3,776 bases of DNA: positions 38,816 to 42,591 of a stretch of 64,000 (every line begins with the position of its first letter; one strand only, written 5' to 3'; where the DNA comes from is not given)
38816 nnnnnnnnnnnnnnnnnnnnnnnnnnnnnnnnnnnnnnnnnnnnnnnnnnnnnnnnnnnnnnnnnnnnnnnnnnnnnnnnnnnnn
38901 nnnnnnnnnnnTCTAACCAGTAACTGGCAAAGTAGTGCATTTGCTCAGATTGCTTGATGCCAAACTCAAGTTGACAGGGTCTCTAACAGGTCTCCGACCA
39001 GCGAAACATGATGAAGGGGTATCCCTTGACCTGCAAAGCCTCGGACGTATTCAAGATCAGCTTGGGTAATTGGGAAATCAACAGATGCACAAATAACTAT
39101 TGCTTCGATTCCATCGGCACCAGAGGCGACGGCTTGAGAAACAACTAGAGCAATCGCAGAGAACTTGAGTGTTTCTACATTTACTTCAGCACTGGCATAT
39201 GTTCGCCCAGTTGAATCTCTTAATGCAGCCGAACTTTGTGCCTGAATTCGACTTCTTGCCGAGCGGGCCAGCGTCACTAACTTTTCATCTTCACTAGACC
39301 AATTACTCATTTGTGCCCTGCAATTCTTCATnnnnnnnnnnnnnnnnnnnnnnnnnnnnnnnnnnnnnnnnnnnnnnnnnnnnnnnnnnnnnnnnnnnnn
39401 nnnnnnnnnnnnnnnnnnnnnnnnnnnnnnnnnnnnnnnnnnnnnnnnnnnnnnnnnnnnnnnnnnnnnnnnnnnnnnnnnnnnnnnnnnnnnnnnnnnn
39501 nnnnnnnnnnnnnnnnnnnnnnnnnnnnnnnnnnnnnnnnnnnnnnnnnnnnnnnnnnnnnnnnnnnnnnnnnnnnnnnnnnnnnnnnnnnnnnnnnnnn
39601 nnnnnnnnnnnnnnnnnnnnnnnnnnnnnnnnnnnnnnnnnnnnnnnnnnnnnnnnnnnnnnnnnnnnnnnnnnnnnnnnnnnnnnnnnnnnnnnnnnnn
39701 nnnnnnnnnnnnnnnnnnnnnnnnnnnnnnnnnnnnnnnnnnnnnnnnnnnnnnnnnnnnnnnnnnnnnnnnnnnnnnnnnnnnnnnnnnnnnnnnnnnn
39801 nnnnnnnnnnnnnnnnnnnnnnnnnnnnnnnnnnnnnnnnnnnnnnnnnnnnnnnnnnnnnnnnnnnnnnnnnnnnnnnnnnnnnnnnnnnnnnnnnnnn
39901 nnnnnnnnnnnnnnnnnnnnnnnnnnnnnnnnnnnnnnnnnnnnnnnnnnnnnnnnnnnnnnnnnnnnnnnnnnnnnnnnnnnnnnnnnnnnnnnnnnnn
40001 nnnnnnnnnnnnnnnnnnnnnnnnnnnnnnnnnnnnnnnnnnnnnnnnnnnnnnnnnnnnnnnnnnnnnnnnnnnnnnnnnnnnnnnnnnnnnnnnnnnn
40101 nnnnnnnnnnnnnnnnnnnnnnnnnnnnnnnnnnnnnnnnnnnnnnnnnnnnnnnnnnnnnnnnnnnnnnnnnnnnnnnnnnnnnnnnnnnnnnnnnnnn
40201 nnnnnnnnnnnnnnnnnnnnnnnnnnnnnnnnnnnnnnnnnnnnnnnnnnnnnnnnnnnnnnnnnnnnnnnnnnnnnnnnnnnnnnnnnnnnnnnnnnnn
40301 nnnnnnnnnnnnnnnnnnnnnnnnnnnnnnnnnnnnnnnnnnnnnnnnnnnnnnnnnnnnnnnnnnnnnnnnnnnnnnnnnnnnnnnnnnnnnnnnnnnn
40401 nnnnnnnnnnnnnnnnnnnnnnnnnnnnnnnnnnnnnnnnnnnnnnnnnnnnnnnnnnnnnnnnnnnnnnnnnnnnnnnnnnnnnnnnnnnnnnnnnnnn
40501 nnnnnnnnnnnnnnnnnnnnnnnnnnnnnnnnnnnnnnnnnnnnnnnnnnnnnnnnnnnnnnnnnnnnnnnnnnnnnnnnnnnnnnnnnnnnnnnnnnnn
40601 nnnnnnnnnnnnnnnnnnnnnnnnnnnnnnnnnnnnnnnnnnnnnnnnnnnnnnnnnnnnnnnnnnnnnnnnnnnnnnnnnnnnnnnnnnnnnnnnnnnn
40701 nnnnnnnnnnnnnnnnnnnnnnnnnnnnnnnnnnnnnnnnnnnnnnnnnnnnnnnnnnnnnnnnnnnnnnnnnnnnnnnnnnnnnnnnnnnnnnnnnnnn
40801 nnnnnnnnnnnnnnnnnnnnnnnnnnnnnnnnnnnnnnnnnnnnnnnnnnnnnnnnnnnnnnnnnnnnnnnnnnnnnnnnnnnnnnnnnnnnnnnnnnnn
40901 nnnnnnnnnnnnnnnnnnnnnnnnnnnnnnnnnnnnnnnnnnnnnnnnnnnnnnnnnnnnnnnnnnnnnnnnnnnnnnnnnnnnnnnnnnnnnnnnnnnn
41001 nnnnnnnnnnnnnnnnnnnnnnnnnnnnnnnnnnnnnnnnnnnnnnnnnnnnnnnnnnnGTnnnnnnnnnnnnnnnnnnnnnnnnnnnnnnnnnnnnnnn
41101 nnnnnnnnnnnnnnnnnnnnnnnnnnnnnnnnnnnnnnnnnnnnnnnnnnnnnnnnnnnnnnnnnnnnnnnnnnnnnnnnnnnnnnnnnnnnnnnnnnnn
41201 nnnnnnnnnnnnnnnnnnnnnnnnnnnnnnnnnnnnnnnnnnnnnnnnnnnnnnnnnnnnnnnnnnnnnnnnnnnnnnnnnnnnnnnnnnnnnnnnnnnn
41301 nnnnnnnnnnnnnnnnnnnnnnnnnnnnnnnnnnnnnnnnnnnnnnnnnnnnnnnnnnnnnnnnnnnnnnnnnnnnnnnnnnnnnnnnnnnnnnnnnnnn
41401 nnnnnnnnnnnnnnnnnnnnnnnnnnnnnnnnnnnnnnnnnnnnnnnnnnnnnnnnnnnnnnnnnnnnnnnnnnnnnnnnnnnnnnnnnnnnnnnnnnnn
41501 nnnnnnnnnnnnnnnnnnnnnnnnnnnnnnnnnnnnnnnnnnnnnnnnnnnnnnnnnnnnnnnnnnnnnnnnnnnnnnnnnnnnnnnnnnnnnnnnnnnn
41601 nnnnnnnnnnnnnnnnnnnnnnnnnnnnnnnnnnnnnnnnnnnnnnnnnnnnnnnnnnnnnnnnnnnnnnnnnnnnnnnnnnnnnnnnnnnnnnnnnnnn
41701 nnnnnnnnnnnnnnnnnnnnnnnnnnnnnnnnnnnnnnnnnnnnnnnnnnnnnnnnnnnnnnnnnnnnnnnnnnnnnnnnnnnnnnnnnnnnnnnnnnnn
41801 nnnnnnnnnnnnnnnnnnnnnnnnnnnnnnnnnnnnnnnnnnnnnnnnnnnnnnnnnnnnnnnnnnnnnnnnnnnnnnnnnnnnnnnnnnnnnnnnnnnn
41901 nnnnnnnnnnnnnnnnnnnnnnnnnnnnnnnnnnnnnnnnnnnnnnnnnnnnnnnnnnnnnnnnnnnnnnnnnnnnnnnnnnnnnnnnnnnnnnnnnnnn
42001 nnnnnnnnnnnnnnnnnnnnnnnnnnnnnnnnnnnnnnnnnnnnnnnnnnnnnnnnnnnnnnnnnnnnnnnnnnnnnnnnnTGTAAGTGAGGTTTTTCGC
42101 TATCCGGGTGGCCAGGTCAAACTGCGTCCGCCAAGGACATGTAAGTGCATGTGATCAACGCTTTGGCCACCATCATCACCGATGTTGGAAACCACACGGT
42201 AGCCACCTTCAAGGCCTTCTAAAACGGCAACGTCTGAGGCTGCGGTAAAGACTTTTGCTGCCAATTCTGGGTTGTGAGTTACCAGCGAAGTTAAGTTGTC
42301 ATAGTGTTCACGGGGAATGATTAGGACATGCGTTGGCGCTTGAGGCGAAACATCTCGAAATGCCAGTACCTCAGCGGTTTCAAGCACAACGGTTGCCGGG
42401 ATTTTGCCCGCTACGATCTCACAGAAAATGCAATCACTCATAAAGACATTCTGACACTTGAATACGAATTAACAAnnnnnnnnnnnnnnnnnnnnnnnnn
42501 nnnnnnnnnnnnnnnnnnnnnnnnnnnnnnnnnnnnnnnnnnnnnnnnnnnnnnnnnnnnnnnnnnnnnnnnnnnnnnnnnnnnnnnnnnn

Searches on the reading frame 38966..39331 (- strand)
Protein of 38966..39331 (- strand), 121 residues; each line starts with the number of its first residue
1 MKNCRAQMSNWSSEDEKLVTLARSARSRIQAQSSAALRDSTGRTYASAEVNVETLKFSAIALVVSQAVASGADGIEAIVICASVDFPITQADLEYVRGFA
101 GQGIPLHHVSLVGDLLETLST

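Call 36: search_protein_families(library=pfam, proteins=[window:38966-39331:-], max_evalue=0.00001)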
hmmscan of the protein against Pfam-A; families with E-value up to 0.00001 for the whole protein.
window:38966-39331:- (121 aa): 0 families

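Call 61: search_protein_families(library=ncbifam, proteins=[window:38966-39331:-], max_evalue=0.001)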
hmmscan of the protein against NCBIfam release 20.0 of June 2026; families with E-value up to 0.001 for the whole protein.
window:38966-39331:- (121 aa): 1 family
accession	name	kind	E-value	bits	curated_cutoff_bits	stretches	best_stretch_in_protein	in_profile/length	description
NF005314.0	PRK06848.1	equivalog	0.00025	21.1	131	1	13-93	5-88/139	cytidine deaminase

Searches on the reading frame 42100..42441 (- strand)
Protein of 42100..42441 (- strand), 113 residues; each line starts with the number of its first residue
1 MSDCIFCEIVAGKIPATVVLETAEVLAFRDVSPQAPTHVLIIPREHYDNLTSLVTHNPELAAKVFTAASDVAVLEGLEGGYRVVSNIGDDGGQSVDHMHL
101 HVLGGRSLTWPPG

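Call 36: search_protein_families(library=pfam, proteins=[window:42100-42441:-], max_evalue=0.00001)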
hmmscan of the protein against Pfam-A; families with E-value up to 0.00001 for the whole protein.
window:42100-42441:- (113 aa): 2 families
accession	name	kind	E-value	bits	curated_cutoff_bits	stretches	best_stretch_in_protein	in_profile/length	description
PF01230.28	HIT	-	5.6e-24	85.1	21.5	1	12-107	2-97/98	HIT domain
PF11969.13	DcpS_C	-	2.1e-20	73.7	24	1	4-104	2-101/114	Scavenger mRNA decapping enzyme C-term binding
